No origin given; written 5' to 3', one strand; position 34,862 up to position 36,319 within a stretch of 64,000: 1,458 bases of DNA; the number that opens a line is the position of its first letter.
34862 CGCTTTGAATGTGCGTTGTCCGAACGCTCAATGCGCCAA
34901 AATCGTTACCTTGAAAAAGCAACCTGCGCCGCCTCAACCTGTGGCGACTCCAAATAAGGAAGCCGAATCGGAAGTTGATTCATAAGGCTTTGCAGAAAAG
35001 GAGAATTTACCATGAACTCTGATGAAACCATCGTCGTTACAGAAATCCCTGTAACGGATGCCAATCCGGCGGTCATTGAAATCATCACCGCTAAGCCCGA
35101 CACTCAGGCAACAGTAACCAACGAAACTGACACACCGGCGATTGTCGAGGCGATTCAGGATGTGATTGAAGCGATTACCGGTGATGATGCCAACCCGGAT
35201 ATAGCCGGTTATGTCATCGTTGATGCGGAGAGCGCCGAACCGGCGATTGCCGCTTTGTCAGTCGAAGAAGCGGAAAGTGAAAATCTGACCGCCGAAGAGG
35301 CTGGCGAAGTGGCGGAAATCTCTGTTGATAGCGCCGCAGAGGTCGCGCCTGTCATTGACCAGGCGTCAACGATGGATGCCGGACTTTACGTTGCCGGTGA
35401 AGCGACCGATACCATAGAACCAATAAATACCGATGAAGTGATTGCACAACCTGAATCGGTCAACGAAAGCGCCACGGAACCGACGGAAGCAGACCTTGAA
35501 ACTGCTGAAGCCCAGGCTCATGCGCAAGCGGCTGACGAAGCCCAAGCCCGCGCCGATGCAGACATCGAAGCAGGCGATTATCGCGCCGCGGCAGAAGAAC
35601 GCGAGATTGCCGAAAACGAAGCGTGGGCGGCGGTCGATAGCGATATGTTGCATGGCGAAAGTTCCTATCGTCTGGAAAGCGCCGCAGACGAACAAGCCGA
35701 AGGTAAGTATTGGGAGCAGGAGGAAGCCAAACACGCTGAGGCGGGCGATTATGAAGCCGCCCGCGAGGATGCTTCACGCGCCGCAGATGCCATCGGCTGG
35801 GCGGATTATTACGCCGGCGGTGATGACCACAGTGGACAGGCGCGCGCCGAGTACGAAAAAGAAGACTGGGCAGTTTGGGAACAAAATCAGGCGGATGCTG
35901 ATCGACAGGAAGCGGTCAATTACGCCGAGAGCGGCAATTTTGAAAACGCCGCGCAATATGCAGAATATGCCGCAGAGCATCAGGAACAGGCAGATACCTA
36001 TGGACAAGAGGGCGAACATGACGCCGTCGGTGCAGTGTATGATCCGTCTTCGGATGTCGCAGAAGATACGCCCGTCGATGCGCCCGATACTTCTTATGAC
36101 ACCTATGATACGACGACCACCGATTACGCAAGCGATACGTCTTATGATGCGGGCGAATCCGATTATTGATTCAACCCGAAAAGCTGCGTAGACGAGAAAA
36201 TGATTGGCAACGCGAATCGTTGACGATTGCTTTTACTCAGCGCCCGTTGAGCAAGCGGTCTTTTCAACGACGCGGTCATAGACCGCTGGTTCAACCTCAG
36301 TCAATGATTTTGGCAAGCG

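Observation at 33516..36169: Operon of a zinc-ribbon-flanked pseudo-M48 protein and a 385-aa hyperacidic disordered protein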

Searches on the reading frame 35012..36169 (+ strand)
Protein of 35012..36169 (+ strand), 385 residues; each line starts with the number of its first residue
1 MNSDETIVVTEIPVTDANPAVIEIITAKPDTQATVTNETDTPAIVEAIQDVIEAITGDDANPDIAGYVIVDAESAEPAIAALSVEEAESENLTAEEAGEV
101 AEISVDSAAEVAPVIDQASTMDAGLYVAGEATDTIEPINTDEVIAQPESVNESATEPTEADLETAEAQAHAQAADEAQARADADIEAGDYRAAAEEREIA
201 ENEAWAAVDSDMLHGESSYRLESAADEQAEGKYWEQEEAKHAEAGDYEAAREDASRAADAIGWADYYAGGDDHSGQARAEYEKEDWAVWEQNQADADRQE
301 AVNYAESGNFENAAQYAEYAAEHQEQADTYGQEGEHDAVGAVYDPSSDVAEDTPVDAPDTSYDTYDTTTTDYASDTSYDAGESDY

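Call 3: search_protein_families(library=pfam, proteins=[window:35012-36169:+], max_evalue=1)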
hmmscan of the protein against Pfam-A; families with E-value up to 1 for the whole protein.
window:35012-36169:+ (385 aa): 1 family
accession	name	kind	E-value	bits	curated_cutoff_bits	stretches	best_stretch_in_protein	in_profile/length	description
PF06289.16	FlbD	-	0.015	15.3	24.7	1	18-56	15-52/59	Flagellar and Swarming motility proteins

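Call 4: search_protein_families(library=ncbifam, proteins=[window:35012-36169:+], max_evalue=1)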
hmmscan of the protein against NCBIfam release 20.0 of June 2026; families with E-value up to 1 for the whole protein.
window:35012-36169:+ (385 aa): 0 families

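Call 16: find_homologous_proteins(query=window:35012-36169:+)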
Query window:35012-36169:+ (385 aa): 70 proteins with E <= 0.001 among 8000 candidates.
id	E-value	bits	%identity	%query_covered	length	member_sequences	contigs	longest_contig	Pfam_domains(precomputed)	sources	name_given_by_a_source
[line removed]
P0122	1.0e-63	234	43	92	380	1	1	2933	-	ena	-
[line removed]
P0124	4.3e-59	219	62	43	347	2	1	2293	-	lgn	-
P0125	3.8e-53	199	55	56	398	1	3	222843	-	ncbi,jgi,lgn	-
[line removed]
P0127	8.0e-51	192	50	64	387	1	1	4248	-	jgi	jgi:hypothetical protein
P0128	1.1e-50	191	43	97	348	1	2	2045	-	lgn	-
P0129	1.9e-50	190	46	79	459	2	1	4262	-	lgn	-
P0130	3.3e-49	186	38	96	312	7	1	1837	-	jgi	jgi:hypothetical protein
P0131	1.6e-48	184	57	54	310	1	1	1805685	-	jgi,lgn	jgi:hypothetical protein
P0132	1.0e-47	181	57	49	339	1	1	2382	-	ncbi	-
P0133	4.0e-47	180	56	48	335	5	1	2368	-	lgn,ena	-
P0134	7.3e-47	179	42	92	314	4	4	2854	-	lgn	-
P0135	4.5e-46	176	55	57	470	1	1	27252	-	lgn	-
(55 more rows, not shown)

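Call 21: search_protein_families(library=padloc, proteins=[window:35012-36169:+], max_evalue=1)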
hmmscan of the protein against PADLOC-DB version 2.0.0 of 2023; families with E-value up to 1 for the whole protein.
window:35012-36169:+ (385 aa): 0 families

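Call 30: predict_structure(alignment_id=A2)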
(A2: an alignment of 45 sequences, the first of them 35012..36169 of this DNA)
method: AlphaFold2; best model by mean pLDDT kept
length: 385 residues; sequences in the alignment: 45
mean_pLDDT: 72.5   pTM: 0.57
mean pLDDT of the five models: 72.5, 72.4, 72.3, 71.5, 70.6
residues with pLDDT >= 90: 192; 70-90: 11; 50-70: 52; < 50: 130
segments of 3 or more residues with pLDDT < 50: 1-6, 15-21, 25-42, 57-95, 97-99, 102-104, 107-114, 116-134, 139-141, 363-375
pLDDT, mean of each block of 10 residues (from residue 1): 48 46 46 38 50 55 37 40 41 48 46 44 46 47 52 79 94 96 96 97 96 97 98 97 97 98 97 97 98 98 98 98 98 94 94 67 44 49 55
secondary structure, 60 per line:
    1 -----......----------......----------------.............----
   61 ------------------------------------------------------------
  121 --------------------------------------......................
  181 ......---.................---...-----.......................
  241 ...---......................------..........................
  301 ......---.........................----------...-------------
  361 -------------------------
elements in order: E6-11 E22-27 H44-56 H159-186 H190-206 H218-243 H247-268 H275-306 H310-334

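Call 41: search_protein_families(library=pfam, alignment_id=A2, max_evalue=0.01)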
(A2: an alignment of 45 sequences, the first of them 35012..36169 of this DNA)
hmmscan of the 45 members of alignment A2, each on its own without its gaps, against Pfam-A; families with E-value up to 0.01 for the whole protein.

A. member 1, window:35012-36169:+ (385 aa): 0 families

B. families by the number of members that match (of 45 scanned): 1 family
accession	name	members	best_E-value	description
PF13202.12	EF-hand_5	2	0.00011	EF hand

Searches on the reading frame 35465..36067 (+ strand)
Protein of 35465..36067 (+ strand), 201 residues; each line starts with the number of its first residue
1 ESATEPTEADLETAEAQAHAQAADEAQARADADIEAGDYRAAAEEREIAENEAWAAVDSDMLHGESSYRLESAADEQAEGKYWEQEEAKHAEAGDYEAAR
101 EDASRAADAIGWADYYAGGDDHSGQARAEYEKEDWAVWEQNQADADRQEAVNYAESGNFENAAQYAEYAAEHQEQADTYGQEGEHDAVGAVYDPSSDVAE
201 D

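Call 52: search_protein_representatives(alignment_id=A3)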
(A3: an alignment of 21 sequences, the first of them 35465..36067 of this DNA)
Query: 21 sequences, 201 profile positions. Proteins with E-value up to 0.001 (for the whole library): 130; up to 1e-10: 89; up to 1e-30: 66. The best 130 are listed.
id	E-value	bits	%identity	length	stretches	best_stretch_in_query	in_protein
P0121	7.8e-73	261.2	-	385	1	2-201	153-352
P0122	3.0e-71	256.0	-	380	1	3-201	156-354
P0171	1.1e-70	254.1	-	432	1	3-201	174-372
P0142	1.2e-70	254.0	-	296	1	3-201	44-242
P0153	1.9e-70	253.3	-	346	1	3-201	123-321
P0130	6.8e-70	251.6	-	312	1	4-201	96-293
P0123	2.7e-69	249.6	-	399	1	3-201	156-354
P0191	8.9e-68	244.6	-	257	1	3-200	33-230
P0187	2.2e-67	243.4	-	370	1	3-201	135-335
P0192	3.5e-67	242.7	-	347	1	4-201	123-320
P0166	4.1e-67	242.5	-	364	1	4-196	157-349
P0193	2.7e-66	239.8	-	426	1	3-201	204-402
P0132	6.4e-66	238.6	-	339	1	6-201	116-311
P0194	7.5e-66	238.4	-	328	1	9-201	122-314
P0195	1.2e-65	237.7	-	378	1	3-200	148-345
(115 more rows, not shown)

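Call 57: find_related_loci(query=A5, collection=metagenome_contigs, flank=6000)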
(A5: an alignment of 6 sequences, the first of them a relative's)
Query A5 (222 aa) in metagenome_contigs; peptide patterns used: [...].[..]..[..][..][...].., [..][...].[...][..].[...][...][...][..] (x = any residue, [..] = any of these).
600 stretches matched a pattern (row limit reached: there are more); 1 encode a relative of the query (tblastn E <= 1e-3); 1 distinct loci.
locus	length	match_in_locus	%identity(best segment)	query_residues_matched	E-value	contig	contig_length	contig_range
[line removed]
